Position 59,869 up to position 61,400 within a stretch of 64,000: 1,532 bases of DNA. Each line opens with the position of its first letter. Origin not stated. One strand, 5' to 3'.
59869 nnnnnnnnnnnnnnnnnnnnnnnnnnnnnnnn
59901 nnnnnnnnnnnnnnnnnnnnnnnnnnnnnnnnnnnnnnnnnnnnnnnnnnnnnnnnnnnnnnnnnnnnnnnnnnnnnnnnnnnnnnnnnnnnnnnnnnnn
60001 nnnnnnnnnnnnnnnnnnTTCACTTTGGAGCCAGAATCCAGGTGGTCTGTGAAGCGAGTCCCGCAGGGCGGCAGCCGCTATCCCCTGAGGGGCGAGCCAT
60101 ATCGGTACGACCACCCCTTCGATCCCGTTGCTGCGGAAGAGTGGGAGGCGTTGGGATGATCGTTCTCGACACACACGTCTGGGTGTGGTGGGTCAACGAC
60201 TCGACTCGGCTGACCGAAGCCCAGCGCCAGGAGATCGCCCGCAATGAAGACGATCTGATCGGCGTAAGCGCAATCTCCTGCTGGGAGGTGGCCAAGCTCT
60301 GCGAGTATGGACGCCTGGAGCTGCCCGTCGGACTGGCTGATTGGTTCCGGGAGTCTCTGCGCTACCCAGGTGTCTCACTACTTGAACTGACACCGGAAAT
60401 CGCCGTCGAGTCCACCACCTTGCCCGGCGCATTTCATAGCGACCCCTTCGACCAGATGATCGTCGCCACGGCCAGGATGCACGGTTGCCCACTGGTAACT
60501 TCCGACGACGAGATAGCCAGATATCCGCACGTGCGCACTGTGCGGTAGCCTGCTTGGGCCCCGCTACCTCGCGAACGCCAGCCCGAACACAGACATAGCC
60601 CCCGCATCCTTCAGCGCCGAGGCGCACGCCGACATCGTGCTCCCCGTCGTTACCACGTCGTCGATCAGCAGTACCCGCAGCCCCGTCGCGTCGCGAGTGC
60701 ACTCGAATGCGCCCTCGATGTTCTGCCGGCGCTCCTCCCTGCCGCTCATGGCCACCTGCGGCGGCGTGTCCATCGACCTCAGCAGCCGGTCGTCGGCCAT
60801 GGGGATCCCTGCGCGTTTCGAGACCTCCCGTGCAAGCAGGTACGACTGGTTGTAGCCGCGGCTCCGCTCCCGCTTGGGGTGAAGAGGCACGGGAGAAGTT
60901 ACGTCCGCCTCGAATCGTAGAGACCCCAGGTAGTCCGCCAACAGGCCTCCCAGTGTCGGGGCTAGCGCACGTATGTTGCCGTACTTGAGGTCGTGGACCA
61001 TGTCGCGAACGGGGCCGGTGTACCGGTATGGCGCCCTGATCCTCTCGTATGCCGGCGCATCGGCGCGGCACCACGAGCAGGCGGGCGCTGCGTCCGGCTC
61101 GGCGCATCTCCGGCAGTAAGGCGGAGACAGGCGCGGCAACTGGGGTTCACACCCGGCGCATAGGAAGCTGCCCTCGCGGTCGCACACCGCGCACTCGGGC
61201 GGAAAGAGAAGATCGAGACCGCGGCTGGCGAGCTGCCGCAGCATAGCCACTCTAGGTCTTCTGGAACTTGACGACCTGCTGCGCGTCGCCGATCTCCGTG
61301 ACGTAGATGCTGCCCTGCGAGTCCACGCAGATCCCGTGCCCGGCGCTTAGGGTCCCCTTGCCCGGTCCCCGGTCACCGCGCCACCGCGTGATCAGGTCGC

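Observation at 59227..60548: Atypical two-gene module: a 311-aa multi-domain protein translationally coupled (ATGA) to an intact PIN nuclease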

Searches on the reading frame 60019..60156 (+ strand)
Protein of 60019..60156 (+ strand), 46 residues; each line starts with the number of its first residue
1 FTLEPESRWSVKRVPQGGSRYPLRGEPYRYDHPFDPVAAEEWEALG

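Call 76: find_homologous_proteins(query=A5, max_evalue=0.01)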
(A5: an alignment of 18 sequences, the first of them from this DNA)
Query A5 (18 sequences) (46 aa, profile of the alignment): 2515 proteins with E <= 0.01 among 4803 candidates; the best 120 are listed.
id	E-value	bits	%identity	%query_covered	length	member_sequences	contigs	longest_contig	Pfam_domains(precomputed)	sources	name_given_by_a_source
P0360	7.0e-19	85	55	72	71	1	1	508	-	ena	-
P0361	7.0e-19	85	49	76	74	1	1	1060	-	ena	-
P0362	8.9e-19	85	56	59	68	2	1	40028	-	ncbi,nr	ncbi:MAG TPA: hypothetical protein VKX17_14475 [Planctomycetota bacterium]|nr:hypothetical protein [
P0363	9.4e-19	85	71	52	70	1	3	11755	-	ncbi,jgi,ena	-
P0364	1.3e-18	84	67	59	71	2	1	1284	-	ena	-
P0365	1.4e-18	84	69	54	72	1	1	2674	-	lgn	-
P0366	1.6e-18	84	62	74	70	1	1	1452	-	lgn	-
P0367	1.7e-18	84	62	74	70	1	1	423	-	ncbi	-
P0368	1.8e-18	84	57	65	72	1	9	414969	-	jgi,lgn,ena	jgi:hypothetical protein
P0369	3.1e-18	83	76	54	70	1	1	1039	-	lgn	-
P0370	3.6e-18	83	62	74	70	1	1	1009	-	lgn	-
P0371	3.8e-18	83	60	65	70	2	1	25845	-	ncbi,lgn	ncbi:MAG: hypothetical protein AABO41_27845 [Acidobacteriota bacterium]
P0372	4.2e-18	83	52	72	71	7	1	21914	-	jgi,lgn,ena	jgi:hypothetical protein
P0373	6.0e-18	82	63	65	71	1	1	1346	-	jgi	-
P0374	7.1e-18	82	65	63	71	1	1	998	-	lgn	-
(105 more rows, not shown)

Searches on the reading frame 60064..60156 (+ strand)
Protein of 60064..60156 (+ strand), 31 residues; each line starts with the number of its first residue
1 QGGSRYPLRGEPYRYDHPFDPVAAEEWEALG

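Call 73: search_solved_structures(query=A4, max_evalue=10, show_alignments=2)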
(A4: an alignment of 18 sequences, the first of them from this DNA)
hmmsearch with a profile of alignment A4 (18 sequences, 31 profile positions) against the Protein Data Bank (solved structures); distinct sequences matched with E-value up to 10: 1.
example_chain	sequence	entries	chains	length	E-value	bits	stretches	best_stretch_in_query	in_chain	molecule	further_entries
6wvs_A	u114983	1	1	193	8.2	9.4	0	22-31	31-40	DeNovoTIM15 hyperstable de novo TIM barrel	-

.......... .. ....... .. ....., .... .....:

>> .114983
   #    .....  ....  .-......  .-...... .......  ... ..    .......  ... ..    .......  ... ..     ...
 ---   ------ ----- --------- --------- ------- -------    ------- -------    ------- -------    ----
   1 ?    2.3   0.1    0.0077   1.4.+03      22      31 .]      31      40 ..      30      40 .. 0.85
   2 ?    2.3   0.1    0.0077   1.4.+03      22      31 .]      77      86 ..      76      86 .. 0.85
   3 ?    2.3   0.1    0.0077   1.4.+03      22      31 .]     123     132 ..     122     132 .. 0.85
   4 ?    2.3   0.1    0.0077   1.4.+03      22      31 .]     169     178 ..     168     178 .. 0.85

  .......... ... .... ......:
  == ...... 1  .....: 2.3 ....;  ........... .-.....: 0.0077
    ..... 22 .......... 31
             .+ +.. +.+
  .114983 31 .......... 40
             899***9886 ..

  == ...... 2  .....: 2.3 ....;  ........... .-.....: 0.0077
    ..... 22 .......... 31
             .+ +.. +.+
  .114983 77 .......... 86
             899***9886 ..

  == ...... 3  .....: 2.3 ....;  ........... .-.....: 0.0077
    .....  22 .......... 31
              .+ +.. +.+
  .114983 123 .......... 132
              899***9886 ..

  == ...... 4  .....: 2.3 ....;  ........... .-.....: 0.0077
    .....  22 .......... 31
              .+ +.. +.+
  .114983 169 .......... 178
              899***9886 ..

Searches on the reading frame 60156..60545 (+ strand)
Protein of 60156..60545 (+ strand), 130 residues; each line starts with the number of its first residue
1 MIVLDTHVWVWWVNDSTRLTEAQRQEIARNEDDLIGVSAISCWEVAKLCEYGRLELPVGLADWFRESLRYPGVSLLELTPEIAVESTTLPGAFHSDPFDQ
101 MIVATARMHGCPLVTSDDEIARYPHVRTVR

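Call 5: search_protein_families(library=pfam, proteins=[window:60156-60545:+], max_evalue=1)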
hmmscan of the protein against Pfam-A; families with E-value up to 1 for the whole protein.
window:60156-60545:+ (130 aa): 2 families
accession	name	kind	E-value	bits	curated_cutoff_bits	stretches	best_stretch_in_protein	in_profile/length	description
PF01850.27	PIN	-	3.5e-18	66.8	23.6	1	2-124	1-118/120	PIN domain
PF13470.12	PIN_3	-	0.14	13.4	27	1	2-117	2-112/115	PIN domain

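Call 6: search_protein_families(library=ncbifam, proteins=[window:60156-60545:+], max_evalue=1)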
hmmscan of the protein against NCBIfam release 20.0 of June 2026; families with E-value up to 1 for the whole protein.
window:60156-60545:+ (130 aa): 2 families
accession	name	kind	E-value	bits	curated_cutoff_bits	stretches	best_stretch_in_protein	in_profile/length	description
TIGR00028.1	Mtu_PIN_fam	subfamily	0.013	15.7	73.6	1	96-129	105-138/143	TA system VapC family ribonuclease toxin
NF047959.1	TA_toxin_VapC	equivalog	0.047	13.8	80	0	2-45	1-42/125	type II toxin-antitoxin system VapC family toxin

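Call 7: search_protein_families(library=padloc, proteins=[window:60156-60545:+], max_evalue=1)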
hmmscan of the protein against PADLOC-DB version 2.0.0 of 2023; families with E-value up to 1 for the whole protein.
window:60156-60545:+ (130 aa): 0 families

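Call 31: search_solved_structures(query=window:60156-60545:+, max_evalue=0.01, show_alignments=2)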
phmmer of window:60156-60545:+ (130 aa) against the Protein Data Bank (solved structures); distinct sequences matched with E-value up to 0.01: 0.

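Call 32: find_homologous_proteins(query=window:60156-60545:+)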
Query window:60156-60545:+ (130 aa): 2435 proteins with E <= 0.001 among 2455 candidates; the best 120 are listed.
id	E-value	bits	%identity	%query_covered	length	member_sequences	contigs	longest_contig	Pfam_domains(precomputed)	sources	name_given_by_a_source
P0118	2.3e-74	265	88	100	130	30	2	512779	PF01850.28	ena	-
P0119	3.2e-70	252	85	100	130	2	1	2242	PF01850.28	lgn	-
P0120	9.1e-70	251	85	100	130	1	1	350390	PF01850.28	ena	-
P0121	2.3e-69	249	84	100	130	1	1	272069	PF01850.28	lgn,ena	-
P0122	1.4e-67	244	82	100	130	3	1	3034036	PF01850.28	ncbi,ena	-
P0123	7.0e-67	241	80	100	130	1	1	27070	PF01850.28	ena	-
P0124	9.7e-67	241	81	100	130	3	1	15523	PF01850.28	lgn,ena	-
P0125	1.2e-66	241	82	100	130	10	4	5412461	PF01850.28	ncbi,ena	-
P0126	2.3e-66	240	82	100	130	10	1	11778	PF01850.28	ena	-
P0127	1.3e-65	237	78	99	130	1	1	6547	PF01850.28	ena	-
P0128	1.1e-64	234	78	100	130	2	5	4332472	PF01850.28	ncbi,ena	-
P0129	1.6e-64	234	78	99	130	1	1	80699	PF01850.28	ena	-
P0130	2.2e-64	233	78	100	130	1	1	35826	PF01850.28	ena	-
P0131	2.2e-64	233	78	100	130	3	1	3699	PF01850.28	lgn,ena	-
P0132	4.0e-64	232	78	99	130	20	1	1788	PF01850.28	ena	-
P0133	4.4e-64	232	76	99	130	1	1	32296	PF01850.28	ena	-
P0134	8.8e-64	231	77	99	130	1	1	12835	PF01850.28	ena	-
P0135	1.6e-63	230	77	100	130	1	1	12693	PF01850.28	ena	-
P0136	1.9e-63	230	76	99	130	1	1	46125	PF01850.28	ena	-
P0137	2.0e-63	230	77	100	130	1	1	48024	PF01850.28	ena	-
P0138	2.6e-63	230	79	100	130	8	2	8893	PF01850.28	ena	-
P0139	4.5e-63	229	78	99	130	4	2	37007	PF01850.28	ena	-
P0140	6.1e-63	229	76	99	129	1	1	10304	PF01850.28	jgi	-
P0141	7.7e-63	228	75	99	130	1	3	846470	PF01850.28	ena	-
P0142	8.3e-63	228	77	99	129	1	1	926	PF01850.28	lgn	-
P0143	1.5e-62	227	76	100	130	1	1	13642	PF01850.28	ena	-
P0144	1.5e-62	227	76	100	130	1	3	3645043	PF01850.28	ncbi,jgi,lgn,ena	jgi:PIN domain nuclease of toxin-antitoxin system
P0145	2.5e-62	227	76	100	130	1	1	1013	PF01850.28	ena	-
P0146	2.7e-62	226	75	99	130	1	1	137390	PF01850.28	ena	-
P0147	7.4e-62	225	75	100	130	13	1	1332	PF01850.28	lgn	-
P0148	8.6e-62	225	76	99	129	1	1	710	PF01850.28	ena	-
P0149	8.8e-62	225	74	99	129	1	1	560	PF01850.28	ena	-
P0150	9.6e-62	225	75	100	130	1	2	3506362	PF01850.28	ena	-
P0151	1.0e-61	225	74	99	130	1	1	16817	PF01850.28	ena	-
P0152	1.0e-61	225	77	100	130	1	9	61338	PF01850.28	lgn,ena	-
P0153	1.1e-61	224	76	100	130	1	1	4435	PF01850.28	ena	-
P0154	1.4e-61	224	75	100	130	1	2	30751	PF01850.28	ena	-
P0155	1.5e-61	224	74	99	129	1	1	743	PF01850.28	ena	-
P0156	1.5e-61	224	75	99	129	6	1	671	PF01850.28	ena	-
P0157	2.4e-61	223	75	100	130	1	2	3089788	PF01850.28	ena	-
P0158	4.6e-61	222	75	100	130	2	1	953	PF01850.28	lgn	-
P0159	6.6e-61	222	75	100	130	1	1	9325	PF01850.28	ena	-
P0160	7.0e-61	222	75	100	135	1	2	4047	PF01850.28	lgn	-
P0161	9.1e-61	222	74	99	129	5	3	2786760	PF01850.28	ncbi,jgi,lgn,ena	jgi:PIN domain nuclease of toxin-antitoxin system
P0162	1.3e-60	221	75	100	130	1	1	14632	PF01850.28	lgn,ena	-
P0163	1.3e-60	221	74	99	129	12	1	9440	PF01850.28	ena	-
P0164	1.4e-60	221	75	100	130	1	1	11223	PF01850.28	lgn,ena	-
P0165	1.9e-60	220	76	100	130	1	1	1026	PF01850.28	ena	-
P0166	2.2e-60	220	74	100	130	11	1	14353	PF01850.28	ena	-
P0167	2.5e-60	220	74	99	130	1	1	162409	PF01850.28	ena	-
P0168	2.9e-60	220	74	100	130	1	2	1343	PF01850.28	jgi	-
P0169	3.5e-60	220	74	99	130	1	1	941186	PF01850.28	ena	-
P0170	3.6e-60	220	73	99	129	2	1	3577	PF01850.28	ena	-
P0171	3.8e-60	219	74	99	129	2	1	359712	PF01850.28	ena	-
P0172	4.6e-60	219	75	99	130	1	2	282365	PF01850.28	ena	-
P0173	4.7e-60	219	74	99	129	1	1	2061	PF01850.28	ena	-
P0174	6.2e-60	219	75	100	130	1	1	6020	PF01850.28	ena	-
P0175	6.4e-60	219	74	99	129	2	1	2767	PF01850.28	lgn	-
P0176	6.6e-60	219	75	99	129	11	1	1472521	PF01850.28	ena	-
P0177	8.5e-60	218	76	100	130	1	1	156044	PF01850.28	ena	-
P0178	9.5e-60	218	73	100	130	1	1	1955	PF01850.28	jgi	jgi:PIN domain nuclease of toxin-antitoxin system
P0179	9.7e-60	218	74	99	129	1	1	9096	PF01850.28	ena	-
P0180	1.0e-59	218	74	99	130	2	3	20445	PF01850.28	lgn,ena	-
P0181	1.2e-59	218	73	100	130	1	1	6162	PF01850.28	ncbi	-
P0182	1.3e-59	218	74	99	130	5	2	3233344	PF01850.28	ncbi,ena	-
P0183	1.7e-59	217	74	99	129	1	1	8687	PF01850.28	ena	-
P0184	1.8e-59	217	74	99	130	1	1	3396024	PF01850.28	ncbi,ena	-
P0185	1.9e-59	217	73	100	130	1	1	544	PF01850.28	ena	-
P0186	2.2e-59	217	74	99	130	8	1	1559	PF01850.28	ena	-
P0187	2.4e-59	217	71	100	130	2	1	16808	PF01850.28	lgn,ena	-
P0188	2.5e-59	217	75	98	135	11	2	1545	PF01850.28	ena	-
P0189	3.1e-59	217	75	99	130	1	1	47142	PF01850.28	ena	-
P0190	3.6e-59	216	75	100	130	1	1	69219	PF01850.28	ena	-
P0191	3.8e-59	216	72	100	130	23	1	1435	PF01850.28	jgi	jgi:PIN domain nuclease of toxin-antitoxin system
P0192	3.9e-59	216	71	100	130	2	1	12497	PF01850.28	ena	-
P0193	4.7e-59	216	74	99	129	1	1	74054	PF01850.28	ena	-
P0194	5.6e-59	216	74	99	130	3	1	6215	PF01850.28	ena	-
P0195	5.9e-59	216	71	100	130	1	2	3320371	PF01850.28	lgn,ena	-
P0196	6.2e-59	216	72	100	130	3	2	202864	PF01850.28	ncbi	-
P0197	6.6e-59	215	72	100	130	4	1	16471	PF01850.28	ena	-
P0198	7.5e-59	215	73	99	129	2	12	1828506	PF01850.28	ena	-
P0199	8.7e-59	215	75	100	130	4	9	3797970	PF01850.28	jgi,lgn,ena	jgi:PIN domain nuclease of toxin-antitoxin system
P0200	1.1e-58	215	70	100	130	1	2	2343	PF01850.28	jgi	jgi:PIN domain nuclease of toxin-antitoxin system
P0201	1.2e-58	215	74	99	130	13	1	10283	PF01850.28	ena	-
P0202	1.4e-58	214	72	100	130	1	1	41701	PF01850.28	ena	-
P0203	1.4e-58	214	73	99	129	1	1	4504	PF01850.28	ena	-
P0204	1.7e-58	214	73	99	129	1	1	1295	PF01850.28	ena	-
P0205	1.9e-58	214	73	100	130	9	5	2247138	PF01850.28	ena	-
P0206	1.9e-58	214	72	99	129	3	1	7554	PF01850.28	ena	-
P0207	3.0e-58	213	72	99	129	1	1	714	PF01850.28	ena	-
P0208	3.2e-58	213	72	100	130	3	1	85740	PF01850.28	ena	-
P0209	3.3e-58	213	73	100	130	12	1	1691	PF01850.28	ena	-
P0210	3.6e-58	213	73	99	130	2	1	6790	PF01850.28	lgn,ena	-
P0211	3.7e-58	213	72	100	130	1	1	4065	PF01850.28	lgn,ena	-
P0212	3.8e-58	213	72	100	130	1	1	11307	PF01850.28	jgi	jgi:PIN domain nuclease of toxin-antitoxin system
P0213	4.4e-58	213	71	100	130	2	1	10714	PF01850.28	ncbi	-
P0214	4.7e-58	213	72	99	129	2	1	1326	PF01850.28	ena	-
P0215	5.4e-58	213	72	100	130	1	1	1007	PF01850.28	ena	-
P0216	7.6e-58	212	72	99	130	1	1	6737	PF01850.28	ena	-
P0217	7.8e-58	212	71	100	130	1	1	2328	PF01850.28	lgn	-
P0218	8.5e-58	212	71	99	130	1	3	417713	PF01850.28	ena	-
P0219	1.0e-57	212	76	100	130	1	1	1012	PF01850.28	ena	-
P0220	1.3e-57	211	71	99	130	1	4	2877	PF01850.28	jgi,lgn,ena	-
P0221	1.4e-57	211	71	99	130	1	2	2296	PF01850.28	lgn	-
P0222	1.5e-57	211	70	99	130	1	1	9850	PF01850.28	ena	-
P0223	1.8e-57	211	71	99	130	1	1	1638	PF01850.28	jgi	jgi:PIN domain nuclease of toxin-antitoxin system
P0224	1.9e-57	211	71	99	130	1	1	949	PF01850.28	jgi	jgi:PIN domain nuclease of toxin-antitoxin system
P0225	1.9e-57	211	72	100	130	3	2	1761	PF01850.28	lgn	-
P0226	2.1e-57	211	71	100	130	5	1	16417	PF01850.28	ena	-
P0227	2.2e-57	211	74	99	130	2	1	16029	PF01850.28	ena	-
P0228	2.2e-57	211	82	89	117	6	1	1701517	PF01850.28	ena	-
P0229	3.0e-57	210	73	100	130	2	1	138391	PF01850.28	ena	-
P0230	3.2e-57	210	74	99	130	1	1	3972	PF01850.28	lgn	-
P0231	3.5e-57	210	69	100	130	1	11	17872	PF01850.28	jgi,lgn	jgi:PIN domain nuclease of toxin-antitoxin system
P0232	3.7e-57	210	73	99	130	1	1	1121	PF01850.28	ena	-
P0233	4.6e-57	210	70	100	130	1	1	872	PF01850.28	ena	-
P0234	4.7e-57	209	72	99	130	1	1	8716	PF01850.28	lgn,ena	-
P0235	4.8e-57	209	70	100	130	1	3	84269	PF01850.28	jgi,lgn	-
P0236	4.9e-57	209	69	100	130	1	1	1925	PF01850.28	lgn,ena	-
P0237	4.9e-57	209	70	99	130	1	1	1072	PF01850.28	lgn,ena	-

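Call 71: search_solved_structures(query=A3, max_evalue=0.01, show_alignments=1)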
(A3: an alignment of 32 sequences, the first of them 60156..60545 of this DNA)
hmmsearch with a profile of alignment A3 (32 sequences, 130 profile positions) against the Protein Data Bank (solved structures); distinct sequences matched with E-value up to 0.01: 1.
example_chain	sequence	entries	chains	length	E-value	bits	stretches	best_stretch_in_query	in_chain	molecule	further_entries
7by2_B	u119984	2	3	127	0.0014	21.8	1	69-119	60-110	Ribonuclease VapC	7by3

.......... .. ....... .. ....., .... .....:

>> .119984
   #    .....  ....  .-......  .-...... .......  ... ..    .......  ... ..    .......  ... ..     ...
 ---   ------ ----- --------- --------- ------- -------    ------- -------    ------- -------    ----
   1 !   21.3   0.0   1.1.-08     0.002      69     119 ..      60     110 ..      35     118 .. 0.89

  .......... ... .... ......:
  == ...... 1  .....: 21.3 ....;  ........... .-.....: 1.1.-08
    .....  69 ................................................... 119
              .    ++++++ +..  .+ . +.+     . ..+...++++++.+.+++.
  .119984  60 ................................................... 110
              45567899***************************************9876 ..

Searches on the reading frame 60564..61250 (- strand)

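Call 85: search_protein_families(library=pfam, proteins=[window:60564-61250:-], max_evalue=0.00001)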
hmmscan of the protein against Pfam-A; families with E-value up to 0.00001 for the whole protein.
window:60564-61250:- (228 aa): 2 families
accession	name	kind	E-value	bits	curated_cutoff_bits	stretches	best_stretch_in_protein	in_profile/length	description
PF18912.6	DZR_2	-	8.2e-09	35.6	27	1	12-61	2-52/56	Double zinc ribbon domain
PF00156.33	Pribosyltran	-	8.7e-08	32.1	26.3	1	136-221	40-118/158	Phosphoribosyl transferase domain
